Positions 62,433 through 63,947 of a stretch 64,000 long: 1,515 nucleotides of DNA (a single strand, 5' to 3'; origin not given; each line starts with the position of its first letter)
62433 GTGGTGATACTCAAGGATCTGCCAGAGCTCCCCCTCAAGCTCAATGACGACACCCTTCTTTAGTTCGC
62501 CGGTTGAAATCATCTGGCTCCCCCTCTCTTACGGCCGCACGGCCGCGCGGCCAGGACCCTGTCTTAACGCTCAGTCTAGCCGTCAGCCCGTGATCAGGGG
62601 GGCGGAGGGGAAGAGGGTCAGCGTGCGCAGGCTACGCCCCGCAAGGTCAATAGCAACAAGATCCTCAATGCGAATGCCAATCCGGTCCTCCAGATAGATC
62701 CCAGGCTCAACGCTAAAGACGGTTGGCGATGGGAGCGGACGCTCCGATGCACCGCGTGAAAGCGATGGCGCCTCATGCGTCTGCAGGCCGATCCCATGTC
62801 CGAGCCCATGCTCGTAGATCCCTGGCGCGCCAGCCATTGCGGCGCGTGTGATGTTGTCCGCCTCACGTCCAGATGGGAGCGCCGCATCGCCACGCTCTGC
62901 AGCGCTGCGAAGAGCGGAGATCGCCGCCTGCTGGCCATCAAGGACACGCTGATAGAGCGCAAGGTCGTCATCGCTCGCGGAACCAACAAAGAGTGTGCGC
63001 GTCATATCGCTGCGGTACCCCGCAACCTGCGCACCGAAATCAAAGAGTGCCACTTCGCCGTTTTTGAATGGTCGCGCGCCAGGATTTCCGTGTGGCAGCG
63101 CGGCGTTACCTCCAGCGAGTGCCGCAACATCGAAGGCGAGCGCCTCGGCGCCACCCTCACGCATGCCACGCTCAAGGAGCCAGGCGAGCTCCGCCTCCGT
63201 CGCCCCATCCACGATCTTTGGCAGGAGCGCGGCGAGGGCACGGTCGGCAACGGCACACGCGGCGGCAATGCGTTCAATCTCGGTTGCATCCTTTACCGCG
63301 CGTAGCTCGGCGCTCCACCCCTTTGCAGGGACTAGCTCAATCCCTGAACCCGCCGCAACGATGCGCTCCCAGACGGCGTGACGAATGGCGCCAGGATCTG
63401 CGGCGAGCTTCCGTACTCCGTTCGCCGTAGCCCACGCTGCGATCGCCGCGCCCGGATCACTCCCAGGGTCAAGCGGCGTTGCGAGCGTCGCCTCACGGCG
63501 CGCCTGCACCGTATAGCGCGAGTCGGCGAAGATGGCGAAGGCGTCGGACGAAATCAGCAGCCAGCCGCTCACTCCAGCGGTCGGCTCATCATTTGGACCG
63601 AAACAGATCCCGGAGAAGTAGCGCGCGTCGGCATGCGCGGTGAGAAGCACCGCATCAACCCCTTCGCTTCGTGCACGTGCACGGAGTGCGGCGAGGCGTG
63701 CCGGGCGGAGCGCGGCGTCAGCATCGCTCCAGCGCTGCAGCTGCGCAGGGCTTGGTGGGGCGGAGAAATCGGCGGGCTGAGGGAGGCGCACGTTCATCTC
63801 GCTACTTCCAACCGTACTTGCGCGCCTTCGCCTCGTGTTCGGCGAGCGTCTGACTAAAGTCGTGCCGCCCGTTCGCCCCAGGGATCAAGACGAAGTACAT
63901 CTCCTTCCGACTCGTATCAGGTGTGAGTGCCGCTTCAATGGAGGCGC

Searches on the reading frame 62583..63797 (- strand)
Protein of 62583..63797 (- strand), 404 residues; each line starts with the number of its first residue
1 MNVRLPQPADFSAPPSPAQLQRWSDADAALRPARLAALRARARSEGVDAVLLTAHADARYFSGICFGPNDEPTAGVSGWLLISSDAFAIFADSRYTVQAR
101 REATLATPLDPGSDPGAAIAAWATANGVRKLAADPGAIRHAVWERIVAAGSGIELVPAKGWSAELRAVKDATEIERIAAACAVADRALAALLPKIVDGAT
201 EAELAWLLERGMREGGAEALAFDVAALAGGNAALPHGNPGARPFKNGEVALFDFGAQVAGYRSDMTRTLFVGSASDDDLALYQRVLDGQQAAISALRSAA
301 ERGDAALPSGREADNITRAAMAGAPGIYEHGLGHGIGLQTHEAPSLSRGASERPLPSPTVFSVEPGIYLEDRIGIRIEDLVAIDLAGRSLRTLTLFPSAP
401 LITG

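Call 43: search_protein_families(library=pfam, proteins=[window:62583-63797:-], max_evalue=0.00001)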
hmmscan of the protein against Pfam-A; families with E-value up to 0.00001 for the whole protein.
window:62583-63797:- (404 aa): 2 families
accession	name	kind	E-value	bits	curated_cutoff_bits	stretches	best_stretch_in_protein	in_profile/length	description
PF00557.29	Peptidase_M24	-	1.2e-50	172.7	23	1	175-383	1-206/208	Metallopeptidase family M24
PF01321.24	Creatinase_N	-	1.2e-14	55.4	22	1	34-168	1-128/128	Creatinase/Prolidase N-terminal domain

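Call 76: find_encoding_contigs(protein=window:62583-63797:-, flank=10000, max_places=2)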
Protein window:62583-63797:- (404 aa): 5 contigs read that carry it; 2 places shown.
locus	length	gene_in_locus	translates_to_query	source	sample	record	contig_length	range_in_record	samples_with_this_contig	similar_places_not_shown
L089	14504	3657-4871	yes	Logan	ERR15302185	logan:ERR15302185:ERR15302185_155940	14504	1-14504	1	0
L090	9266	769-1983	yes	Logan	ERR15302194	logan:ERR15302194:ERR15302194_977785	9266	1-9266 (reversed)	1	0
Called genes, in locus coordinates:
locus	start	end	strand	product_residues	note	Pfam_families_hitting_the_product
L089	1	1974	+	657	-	?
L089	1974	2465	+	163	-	PF03652:RuvX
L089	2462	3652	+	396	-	PF02618:YceG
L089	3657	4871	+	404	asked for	PF01321:Creatinase_N, PF00557:Peptidase_M24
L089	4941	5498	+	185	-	PF08207:EFP_N, PF01132:EFP, PF09285:Elong-fact-P_C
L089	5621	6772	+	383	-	PF13742:tRNA_anti_2, PF02601:Exonuc_VII_L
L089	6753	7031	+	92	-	PF02609:Exonuc_VII_S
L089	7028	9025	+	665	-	PF00456:Transketolase_N (faint), PF13292:DXP_synthase_N, PF02779:Transket_pyr, PF02780:Transketolase_C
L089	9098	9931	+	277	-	PF01513:NAD_kinase, PF20143:NAD_kinase_C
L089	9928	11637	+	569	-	PF02463:SMC_N, PF13476:AAA_23, PF13304:AAA_21 (faint)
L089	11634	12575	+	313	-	PF02899:Phage_int_SAM_1, PF00589:Phage_integrase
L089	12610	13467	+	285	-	PF02616:SMC_ScpA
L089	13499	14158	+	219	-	PF04079:SMC_ScpB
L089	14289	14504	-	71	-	?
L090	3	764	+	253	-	?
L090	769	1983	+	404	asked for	PF01321:Creatinase_N, PF00557:Peptidase_M24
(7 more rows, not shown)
